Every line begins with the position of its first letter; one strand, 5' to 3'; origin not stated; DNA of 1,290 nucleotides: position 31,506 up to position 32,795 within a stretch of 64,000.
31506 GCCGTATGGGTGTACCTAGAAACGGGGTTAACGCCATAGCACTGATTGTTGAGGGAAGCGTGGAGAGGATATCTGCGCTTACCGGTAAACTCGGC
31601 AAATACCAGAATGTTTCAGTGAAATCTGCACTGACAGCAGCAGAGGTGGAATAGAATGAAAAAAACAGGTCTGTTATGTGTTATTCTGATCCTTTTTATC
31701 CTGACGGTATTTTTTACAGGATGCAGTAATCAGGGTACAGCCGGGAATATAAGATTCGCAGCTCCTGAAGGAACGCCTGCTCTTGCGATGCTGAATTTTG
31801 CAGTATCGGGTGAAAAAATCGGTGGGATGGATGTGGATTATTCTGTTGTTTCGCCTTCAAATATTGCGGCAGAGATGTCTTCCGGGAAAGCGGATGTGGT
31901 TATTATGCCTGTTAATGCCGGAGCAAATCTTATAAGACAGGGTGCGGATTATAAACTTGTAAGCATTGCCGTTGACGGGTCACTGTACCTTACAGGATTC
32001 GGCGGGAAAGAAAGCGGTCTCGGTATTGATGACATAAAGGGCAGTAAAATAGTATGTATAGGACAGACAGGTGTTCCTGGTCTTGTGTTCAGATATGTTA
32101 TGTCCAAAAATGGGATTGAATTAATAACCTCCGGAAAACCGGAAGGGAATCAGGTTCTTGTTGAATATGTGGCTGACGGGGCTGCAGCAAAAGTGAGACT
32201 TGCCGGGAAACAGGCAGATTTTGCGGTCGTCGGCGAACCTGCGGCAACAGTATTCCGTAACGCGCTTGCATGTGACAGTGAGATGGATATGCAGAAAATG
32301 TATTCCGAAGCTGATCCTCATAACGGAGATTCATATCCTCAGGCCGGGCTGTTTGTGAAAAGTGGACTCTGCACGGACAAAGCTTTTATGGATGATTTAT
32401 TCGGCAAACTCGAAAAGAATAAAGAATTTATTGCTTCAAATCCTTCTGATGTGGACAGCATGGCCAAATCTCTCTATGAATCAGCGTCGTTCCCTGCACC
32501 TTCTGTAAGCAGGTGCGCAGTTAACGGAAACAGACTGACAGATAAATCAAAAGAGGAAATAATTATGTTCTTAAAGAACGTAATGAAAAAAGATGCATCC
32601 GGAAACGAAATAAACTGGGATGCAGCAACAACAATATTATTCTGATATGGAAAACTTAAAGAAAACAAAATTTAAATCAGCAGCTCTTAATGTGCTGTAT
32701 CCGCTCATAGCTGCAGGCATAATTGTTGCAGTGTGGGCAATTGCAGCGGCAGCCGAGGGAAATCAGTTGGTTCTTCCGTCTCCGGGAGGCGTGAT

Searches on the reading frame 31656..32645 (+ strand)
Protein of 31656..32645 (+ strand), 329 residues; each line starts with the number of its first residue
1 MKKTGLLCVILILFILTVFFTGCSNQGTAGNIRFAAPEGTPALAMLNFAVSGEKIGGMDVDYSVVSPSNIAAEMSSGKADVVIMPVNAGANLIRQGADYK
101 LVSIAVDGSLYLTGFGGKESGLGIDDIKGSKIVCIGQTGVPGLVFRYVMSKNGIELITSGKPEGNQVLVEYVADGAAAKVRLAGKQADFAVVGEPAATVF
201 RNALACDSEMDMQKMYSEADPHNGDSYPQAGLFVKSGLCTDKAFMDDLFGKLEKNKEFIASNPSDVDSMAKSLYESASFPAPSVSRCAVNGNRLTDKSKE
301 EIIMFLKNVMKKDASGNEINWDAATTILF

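Call 7: search_protein_families(library=pfam, proteins=[window:31656-32645:+])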
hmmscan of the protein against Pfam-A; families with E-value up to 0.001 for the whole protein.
window:31656-32645:+ (329 aa): 0 families

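Call 8: search_protein_families(library=ncbifam, proteins=[window:31656-32645:+])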
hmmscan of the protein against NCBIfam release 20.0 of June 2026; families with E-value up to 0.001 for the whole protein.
window:31656-32645:+ (329 aa): 0 families

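Call 9: find_homologous_proteins(query=window:31656-32645:+)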
Query window:31656-32645:+ (329 aa): 1217 proteins with E <= 0.001 among 3084 candidates; the best 120 are listed.
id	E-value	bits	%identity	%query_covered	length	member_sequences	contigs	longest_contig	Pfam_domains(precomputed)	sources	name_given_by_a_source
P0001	2.8e-212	722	100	100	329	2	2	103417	-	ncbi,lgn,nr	ncbi:MAG: hypothetical protein MJ068_00265 [Clostridia bacterium]|nr:hypothetical protein [Clostridi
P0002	1.7e-154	532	74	100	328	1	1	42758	-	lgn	-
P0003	2.1e-118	413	61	94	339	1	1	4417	-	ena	-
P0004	9.2e-117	408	58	98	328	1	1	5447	-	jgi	-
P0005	1.4e-116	407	59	100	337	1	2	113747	-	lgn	-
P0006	7.1e-116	405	60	94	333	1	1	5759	-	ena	-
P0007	3.3e-115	403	58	100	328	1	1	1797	-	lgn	-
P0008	4.5e-115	402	59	100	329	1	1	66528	-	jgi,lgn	-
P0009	1.7e-114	400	60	94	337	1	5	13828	-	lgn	-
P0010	5.5e-114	399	58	94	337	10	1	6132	-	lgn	-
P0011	2.9e-113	396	61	91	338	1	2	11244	-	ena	-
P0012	3.8e-113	396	57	100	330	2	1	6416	-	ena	-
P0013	6.4e-113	395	59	94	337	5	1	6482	-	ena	-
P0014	4.0e-112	393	57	100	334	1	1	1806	PF13379.12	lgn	-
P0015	4.0e-112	393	58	94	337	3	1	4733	-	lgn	-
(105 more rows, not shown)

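Call 12: find_related_loci(query=A1, collection=genome_contigs, flank=3000)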
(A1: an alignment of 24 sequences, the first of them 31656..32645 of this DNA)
Query A1 (329 aa) in genome_contigs; peptide patterns used: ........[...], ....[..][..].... (x = any residue, [..] = any of these).
105 stretches matched a pattern; 89 encode a relative of the query (tblastn E <= 1e-3); the best 80 are kept; 78 distinct loci.
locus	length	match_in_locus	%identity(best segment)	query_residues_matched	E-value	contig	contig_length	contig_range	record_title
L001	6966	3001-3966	54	6-329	2e-113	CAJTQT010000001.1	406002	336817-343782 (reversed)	MAG TPA_asm: uncultured Christensenella sp. isolate MGBC105284 genome assembly, contig: MGBC105284.1, whole genome shotg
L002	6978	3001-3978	55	6-329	9e-113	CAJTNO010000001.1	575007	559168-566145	MAG TPA_asm: uncultured Christensenella sp. isolate MGBC105042 genome assembly, contig: MGBC105042.1, whole genome shotg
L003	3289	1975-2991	54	2-329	2e-114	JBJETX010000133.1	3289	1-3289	MAG: Christensenellales bacterium isolate PUUB15_bin.055 NODE_40252_length_3289_cov_3.716141, whole genome shotgun seque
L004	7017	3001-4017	56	2-329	1e-111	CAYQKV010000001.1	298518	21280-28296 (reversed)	MAG TPA_asm: uncultured Christensenella sp. isolate binchicken_co370_50 genome assembly, contig: NODE_28_length_298518_c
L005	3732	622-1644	55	1-329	3e-113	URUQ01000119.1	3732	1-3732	uncultured Clostridiales bacterium isolate UMGS1366 genome assembly, contig: NODE_4601_length_3732_cov_5.071798, whole g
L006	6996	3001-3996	53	6-329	5e-111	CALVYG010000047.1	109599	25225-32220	MAG: uncultured Clostridia bacterium isolate BRZ_LD__bin84 genome assembly, contig: BRZ_LD__NODE_74_length_109599_cov_5.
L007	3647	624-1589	56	8-329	4e-111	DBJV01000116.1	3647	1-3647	MAG TPA_asm: Christensenella sp. UBA767 UBA767_contig_3531, whole genome shotgun sequence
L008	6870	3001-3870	60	32-321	9e-109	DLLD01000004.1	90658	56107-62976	MAG TPA_asm: Christensenella sp. UBA7571 UBA7571_contig_602, whole genome shotgun sequence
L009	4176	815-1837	54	1-329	1e-109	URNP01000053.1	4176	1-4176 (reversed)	uncultured Clostridiales bacterium isolate UMGS1170 genome assembly, contig: NODE_6057_length_4176_cov_9.528998, whole g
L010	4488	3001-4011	53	1-329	1e-108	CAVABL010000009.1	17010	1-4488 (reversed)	Firmicutes bacterium TM09-10 isolate H07660-L1_cleanbin_000023 genome assembly, contig: Spades_H07660-L1_contig_1242, wh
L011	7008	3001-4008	52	1-329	2e-108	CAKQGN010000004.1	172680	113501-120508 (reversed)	MAG: uncultured Clostridia bacterium isolate REFINED_METABAT215_TOP10_CONTIGS_1500_ASSEMBLY_K77_MERGED__Hadza_MoBio_hadz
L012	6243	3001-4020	52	1-329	4e-108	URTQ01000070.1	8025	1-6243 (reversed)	uncultured Clostridiales bacterium isolate UMGS1331 genome assembly, contig: NODE_820_length_8025_cov_4.642660, whole ge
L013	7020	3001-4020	52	1-329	3e-108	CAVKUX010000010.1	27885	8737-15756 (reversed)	Anaeroplasmataceae bacterium isolate H07689-L1_cleanbin_000022 genome assembly, contig: Spades_H07689-L1_contig_939, who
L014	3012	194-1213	52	1-329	9e-111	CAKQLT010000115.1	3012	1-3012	MAG: uncultured Clostridia bacterium isolate REFINED_METABAT215_TOP10_CONTIGS_1500_ASSEMBLY_K77_MERGED__Hadza_MoBio_hadz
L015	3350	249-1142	57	32-329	6e-109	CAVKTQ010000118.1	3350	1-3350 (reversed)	Firmicutes bacterium CAG:238 isolate H07683-L1_cleanbin_000016 genome assembly, contig: Spades_H07683-L1_contig_22096, w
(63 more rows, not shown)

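Call 27: search_solved_structures(query=A1, max_evalue=1)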
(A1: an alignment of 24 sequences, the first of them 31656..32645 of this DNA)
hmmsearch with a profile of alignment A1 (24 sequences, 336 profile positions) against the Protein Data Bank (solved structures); distinct sequences matched with E-value up to 1: 3.
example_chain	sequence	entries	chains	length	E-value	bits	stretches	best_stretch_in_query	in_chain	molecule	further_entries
3hn0_A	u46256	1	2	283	2.6e-08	36.3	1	37-122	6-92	Nitrate transport protein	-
4ddd_A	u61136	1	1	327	0.28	13.2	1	120-213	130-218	Immunogenic protein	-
3lg7_A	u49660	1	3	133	0.98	11.4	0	248-279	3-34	4E10_S0_1EZ3A_002_C (T246)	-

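Call 66: predict_structure(alignment_id=A1)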
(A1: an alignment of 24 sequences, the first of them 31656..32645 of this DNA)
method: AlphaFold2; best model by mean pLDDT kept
length: 329 residues; sequences in the alignment: 24
mean_pLDDT: 90.9   pTM: 0.85
mean pLDDT of the five models: 90.9, 90.3, 89.9, 89.7, 89.6
residues with pLDDT >= 90: 273; 70-90: 30; 50-70: 15; < 50: 11
segments of 3 or more residues with pLDDT < 50: 22-28
pLDDT, mean of each block of 10 residues (from residue 1): 61 60 44 94 95 94 92 95 97 97 96 88 93 93 96 96 96 92 96 94 93 94 91 97 97 97 96 93 94 95 95 93 95
secondary structure, 60 per line:
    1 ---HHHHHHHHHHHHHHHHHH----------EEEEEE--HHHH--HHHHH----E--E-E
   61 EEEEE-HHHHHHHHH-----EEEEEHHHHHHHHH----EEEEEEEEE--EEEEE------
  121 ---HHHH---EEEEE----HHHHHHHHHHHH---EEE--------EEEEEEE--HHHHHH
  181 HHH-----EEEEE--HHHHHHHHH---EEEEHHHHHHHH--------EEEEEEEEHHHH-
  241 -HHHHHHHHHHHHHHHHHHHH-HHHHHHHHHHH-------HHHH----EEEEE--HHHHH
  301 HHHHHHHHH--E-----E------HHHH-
elements in order: H4-21 E32-37 H40-43 H46-50 E60-65 H67-75 E81-85 H86-94 E99-107 E110-114 H124-127 E131-135 H140-151 E155-157 E166-172 H175-183 E189-193 H196-204 E208-211 H212-219 E228-235 H236-239 H242-261 H263-273 H281-284 E289-293 H296-309 H325-328

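Call 70: fold_search(model_id=the predicted structure, library=pdb)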
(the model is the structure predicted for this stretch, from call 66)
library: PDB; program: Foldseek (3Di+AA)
matches with E <= 10: 1471; with E <= 0.001: 1054
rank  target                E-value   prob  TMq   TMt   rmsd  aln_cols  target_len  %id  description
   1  3hn0_B                3.6e-15  1.00  0.68  0.79   3.5       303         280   15  CRYSTAL STRUCTURE OF AN ABC TRANSPORTER (BDI_1369) FROM PARABACTEROIDES DISTASONIS AT 1.75 A RESOLUTION (released 2009-07-07)
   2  3hn0_A                6.5e-14  1.00  0.69  0.80   3.3       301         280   16  CRYSTAL STRUCTURE OF AN ABC TRANSPORTER (BDI_1369) FROM PARABACTEROIDES DISTASONIS AT 1.75 A RESOLUTION (released 2009-07-07)
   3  4nmy_A                7.4e-13  1.00  0.57  0.62   5.7       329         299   15  Crystal Structure of the Thiamin-bound form of Substrate-binding Protein of ABC Transporter from Clostridium difficile (released 2013-12-04)
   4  3ix1_A                5.5e-12  1.00  0.51  0.55  10.5       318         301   13  Periplasmic N-formyl-4-amino-5-aminomethyl-2-methylpyrimidine binding protein from Bacillus halodurans (released 2010-10-13)
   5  7an6_A                7.9e-12  1.00  0.58  0.65   4.8       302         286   12  Enzyme of biosynthetic pathway (released 2022-04-20)
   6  7an6_B                1.3e-11  1.00  0.55  0.62   5.2       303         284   13  Enzyme of biosynthetic pathway (released 2022-04-20)
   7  7an9_B                1.6e-11  1.00  0.56  0.64   5.0       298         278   13  Enzyme of biosynthetic pathway (released 2022-04-20)
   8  7an7_B                1.8e-11  1.00  0.56  0.64   5.0       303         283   12  Enzyme of biosynthetic pathway (released 2022-04-20)
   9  7an5_B                1.9e-11  1.00  0.57  0.64   4.9       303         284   13  Enzyme of biosynthetic pathway (released 2022-04-20)
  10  7ywc_A                2.0e-11  1.00  0.56  0.63   5.3       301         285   13  Enzyme of biosynthetic pathway (released 2022-10-26)
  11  7an9_A                2.0e-11  1.00  0.56  0.64   5.9       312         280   13  Enzyme of biosynthetic pathway (released 2022-04-20)
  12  7ywc_B                2.3e-11  1.00  0.56  0.64   5.0       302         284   13  Enzyme of biosynthetic pathway (released 2022-10-26)
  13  7an8_B                2.3e-11  1.00  0.56  0.63   5.0       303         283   12  Enzyme of biosynthetic pathway (released 2022-04-20)
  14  1zbm                  2.4e-11  1.00  0.60  0.72   4.4       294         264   10  X-Ray Crystal Structure of Protein AF1704 from Archaeoglobus fulgidus. Northeast Structural Genomics Consortium Target G (released 2005-04-19)
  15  7an7_A                2.4e-11  1.00  0.55  0.63   5.0       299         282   13  Enzyme of biosynthetic pathway (released 2022-04-20)
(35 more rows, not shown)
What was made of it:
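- The SBP here is NMT1/THI5-like (call 70).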

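Call 82: search_protein_families(library=pfam, proteins=[window:31656-32645:+], max_evalue=1)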
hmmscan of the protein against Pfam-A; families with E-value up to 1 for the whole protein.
window:31656-32645:+ (329 aa): 1 family
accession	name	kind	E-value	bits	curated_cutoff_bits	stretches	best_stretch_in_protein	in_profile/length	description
PF12974.12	Phosphonate-bd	-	0.012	15.4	27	1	57-201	28-171/242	ABC transporter, phosphonate, periplasmic substrate-binding protein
